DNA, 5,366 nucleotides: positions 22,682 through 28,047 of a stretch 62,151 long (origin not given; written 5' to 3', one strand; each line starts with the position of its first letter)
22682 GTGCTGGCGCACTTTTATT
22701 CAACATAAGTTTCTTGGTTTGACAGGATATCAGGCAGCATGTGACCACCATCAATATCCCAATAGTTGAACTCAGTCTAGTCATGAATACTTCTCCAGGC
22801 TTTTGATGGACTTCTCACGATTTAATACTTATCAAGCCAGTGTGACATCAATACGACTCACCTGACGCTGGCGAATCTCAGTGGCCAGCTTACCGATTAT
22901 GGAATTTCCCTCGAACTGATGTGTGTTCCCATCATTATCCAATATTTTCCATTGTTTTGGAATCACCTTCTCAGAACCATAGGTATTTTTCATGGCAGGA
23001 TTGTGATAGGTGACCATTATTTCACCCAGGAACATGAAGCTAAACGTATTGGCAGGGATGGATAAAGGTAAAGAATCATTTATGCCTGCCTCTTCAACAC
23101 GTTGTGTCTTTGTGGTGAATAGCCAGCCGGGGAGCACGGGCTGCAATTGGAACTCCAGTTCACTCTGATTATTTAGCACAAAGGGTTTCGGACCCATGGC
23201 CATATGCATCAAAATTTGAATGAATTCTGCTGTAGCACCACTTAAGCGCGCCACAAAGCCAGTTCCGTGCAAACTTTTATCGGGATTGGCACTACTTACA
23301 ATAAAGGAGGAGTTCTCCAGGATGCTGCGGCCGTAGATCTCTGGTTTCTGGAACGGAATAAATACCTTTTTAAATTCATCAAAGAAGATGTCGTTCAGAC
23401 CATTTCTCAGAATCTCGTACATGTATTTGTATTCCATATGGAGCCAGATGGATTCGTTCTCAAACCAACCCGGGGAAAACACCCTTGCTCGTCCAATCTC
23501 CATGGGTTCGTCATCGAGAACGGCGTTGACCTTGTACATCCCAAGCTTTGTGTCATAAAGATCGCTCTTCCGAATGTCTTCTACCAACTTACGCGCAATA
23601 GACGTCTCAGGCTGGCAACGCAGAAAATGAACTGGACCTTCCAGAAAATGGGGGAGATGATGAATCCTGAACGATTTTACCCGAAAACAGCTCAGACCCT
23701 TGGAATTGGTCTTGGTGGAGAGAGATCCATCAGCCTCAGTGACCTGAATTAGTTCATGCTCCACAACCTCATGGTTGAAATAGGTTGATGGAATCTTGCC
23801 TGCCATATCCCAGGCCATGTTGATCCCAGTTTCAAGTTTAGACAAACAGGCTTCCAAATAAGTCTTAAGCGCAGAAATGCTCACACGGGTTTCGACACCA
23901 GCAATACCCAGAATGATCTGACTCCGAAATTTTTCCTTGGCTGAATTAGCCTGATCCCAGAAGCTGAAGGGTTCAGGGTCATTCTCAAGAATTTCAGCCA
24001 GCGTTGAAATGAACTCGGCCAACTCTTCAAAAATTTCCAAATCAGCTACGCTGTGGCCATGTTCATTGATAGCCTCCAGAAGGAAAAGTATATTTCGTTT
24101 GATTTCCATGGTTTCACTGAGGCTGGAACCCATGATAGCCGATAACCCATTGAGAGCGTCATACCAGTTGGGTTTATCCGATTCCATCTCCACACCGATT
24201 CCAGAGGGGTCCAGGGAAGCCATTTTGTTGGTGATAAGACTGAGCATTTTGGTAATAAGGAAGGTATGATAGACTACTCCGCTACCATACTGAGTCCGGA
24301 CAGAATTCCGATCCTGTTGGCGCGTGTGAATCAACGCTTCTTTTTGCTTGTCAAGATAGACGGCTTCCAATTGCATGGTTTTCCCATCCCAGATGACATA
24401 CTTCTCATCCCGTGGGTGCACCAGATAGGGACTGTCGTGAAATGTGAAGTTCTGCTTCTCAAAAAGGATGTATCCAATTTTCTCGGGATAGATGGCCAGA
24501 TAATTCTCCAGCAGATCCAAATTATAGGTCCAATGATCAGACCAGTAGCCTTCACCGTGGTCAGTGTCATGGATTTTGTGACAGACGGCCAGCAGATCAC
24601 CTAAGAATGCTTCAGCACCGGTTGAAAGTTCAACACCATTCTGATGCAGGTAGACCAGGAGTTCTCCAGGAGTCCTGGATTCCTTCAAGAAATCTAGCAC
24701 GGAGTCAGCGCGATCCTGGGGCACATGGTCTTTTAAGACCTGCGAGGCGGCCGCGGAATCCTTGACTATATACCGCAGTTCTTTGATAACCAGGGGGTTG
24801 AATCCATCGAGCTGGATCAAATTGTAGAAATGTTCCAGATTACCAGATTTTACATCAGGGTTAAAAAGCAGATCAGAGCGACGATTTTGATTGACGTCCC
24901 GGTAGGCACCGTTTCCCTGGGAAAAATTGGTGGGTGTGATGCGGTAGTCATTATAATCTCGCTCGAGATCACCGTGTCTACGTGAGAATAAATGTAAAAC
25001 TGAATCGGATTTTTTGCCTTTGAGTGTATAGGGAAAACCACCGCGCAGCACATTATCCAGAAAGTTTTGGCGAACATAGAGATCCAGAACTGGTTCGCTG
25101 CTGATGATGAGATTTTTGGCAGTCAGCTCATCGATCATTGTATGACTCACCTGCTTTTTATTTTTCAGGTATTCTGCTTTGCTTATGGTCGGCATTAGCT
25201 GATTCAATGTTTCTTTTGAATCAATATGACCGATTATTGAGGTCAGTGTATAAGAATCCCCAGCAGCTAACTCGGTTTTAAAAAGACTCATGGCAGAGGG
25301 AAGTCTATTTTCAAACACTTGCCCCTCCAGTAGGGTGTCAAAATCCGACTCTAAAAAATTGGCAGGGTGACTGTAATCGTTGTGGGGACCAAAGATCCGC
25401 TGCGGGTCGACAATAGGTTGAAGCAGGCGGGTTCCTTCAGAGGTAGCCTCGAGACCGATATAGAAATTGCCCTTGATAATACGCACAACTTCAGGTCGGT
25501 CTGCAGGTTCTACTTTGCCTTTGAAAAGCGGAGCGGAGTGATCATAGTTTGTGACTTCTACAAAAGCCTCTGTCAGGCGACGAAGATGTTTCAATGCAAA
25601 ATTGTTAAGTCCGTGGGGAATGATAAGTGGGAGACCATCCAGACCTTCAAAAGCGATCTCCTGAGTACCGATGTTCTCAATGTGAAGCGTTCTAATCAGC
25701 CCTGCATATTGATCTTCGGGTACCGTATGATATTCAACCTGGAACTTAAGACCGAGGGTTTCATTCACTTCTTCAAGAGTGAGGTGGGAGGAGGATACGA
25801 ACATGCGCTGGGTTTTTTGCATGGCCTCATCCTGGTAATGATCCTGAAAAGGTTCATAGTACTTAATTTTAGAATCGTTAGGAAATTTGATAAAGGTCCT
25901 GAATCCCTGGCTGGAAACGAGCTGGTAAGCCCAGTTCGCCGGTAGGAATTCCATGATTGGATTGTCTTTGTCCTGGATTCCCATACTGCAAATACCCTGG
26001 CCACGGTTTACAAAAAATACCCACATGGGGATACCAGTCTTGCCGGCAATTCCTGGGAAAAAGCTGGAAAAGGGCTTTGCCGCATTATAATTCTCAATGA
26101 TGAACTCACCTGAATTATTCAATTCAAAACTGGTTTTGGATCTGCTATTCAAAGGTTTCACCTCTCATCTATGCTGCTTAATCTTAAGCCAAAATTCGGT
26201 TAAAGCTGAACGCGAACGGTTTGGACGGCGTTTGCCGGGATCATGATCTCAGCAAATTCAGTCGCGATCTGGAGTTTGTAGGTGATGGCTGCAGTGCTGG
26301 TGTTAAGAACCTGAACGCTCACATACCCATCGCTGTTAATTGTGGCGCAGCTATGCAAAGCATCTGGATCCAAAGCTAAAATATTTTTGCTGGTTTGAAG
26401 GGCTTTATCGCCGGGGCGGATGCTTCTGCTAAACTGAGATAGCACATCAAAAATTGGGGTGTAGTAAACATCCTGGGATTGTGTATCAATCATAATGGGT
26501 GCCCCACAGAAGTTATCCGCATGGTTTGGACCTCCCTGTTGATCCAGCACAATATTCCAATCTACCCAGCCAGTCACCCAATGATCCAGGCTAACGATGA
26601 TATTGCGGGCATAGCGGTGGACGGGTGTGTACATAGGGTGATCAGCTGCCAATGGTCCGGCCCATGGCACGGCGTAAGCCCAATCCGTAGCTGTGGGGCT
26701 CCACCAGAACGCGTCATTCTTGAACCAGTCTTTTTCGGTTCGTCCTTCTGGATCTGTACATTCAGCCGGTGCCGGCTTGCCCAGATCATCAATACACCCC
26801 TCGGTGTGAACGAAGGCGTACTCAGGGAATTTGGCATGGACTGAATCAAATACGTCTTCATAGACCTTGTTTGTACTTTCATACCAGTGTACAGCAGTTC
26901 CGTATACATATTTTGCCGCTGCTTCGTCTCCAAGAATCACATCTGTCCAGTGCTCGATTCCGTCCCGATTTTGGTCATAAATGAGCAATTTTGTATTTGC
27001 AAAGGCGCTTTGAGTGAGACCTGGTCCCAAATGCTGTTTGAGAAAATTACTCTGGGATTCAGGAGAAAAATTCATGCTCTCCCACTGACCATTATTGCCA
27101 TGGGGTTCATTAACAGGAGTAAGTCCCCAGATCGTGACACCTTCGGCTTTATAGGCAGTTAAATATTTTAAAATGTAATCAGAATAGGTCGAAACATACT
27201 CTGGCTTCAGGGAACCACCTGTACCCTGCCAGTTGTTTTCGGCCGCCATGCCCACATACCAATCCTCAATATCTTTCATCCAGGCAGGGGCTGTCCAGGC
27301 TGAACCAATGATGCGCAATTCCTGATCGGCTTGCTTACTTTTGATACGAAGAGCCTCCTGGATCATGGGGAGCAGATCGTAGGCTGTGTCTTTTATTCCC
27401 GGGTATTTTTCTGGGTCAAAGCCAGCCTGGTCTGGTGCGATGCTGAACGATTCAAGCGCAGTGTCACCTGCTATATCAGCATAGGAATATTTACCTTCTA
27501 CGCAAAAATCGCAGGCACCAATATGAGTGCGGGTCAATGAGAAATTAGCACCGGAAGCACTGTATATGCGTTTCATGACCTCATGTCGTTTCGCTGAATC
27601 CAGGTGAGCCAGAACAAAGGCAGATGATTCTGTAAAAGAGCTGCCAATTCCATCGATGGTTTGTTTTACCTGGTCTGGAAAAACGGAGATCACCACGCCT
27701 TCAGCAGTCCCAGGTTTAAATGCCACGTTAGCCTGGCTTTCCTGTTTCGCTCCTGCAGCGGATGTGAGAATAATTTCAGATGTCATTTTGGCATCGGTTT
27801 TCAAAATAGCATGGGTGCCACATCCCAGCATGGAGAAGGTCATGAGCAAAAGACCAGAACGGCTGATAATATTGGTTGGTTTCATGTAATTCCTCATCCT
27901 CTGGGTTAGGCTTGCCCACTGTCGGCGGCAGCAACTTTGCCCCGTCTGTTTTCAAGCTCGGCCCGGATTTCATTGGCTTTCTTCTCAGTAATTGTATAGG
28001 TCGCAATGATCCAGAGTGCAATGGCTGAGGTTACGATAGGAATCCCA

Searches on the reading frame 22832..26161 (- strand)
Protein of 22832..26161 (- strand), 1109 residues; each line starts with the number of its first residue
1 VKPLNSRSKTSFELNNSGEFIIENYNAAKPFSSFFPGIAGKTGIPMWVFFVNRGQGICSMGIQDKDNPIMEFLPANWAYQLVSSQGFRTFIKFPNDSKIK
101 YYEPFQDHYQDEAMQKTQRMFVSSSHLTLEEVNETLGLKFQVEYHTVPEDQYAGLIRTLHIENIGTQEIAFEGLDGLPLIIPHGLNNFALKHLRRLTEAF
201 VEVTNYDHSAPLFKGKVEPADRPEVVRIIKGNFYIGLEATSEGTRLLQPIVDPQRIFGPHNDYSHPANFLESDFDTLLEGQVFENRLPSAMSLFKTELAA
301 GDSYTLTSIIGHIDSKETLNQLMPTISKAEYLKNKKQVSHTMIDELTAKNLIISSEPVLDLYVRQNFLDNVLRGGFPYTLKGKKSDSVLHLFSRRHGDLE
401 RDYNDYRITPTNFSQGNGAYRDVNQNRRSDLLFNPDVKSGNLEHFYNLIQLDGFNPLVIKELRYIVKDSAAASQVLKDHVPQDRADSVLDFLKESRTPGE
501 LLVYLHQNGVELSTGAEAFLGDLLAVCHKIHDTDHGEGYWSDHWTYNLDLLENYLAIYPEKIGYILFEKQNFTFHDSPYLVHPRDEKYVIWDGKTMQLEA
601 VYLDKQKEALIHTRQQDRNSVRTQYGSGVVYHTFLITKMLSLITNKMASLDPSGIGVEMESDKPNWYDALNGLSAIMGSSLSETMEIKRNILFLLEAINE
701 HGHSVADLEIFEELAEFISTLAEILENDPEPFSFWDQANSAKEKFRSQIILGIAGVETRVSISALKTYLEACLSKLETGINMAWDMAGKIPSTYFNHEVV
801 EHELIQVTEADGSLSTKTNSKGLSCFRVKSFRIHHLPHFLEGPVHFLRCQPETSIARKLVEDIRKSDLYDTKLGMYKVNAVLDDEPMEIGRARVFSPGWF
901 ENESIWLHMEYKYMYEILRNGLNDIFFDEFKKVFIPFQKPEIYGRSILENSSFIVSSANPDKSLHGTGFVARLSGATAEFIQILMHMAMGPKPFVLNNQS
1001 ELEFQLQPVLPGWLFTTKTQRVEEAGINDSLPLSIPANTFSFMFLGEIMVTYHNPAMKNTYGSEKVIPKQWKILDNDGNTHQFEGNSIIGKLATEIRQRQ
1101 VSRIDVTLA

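Call 12: search_protein_families(library=pfam, proteins=[window:22832-26161:-], max_evalue=0.001)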
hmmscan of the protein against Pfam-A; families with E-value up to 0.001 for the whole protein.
window:22832-26161:- (1109 aa): 0 families

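Call 44: search_solved_structures(query=window:22832-26161:-, max_evalue=0.01)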
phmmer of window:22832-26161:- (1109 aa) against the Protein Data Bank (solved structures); distinct sequences matched with E-value up to 0.01: 2.
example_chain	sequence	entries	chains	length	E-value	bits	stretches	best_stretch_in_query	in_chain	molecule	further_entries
9qqk_A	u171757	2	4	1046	6.6e-218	729.3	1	19-1016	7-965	gh161 phosphorylase | GH161A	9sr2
9h8v_A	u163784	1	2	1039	8.8e-218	728.9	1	20-1016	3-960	Cellobiose phosphorylase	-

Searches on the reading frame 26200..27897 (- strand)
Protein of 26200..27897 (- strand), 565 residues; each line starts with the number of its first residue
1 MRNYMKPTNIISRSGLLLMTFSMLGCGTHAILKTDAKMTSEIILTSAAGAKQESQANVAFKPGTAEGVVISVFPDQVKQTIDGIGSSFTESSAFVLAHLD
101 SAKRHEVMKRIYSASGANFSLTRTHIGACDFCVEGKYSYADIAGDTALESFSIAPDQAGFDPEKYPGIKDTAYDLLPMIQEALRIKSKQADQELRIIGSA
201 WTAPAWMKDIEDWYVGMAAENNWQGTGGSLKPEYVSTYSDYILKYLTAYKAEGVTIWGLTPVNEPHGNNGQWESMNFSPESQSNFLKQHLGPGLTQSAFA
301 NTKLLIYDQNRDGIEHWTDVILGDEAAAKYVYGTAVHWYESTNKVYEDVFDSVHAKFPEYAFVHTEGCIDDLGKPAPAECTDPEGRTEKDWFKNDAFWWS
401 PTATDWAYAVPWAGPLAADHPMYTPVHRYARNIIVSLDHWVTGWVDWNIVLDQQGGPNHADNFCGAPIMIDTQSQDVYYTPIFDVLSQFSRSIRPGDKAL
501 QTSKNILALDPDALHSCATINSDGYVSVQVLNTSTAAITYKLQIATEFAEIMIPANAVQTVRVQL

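Call 3: search_protein_families(library=pfam, proteins=[window:26200-27897:-], max_evalue=0.01)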
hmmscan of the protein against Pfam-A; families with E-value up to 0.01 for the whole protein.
window:26200-27897:- (565 aa): 2 families
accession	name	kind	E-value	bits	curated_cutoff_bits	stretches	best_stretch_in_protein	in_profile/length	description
PF02055.22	Glyco_hydro_30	-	3.9e-62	210.7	23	2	81-369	1-264/348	Glycosyl hydrolase family 30 TIM-barrel domain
PF17189.10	Glyco_hydro_30C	-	8.8e-07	29.4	22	1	512-561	15-65/65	Glycosyl hydrolase family 30 beta sandwich domain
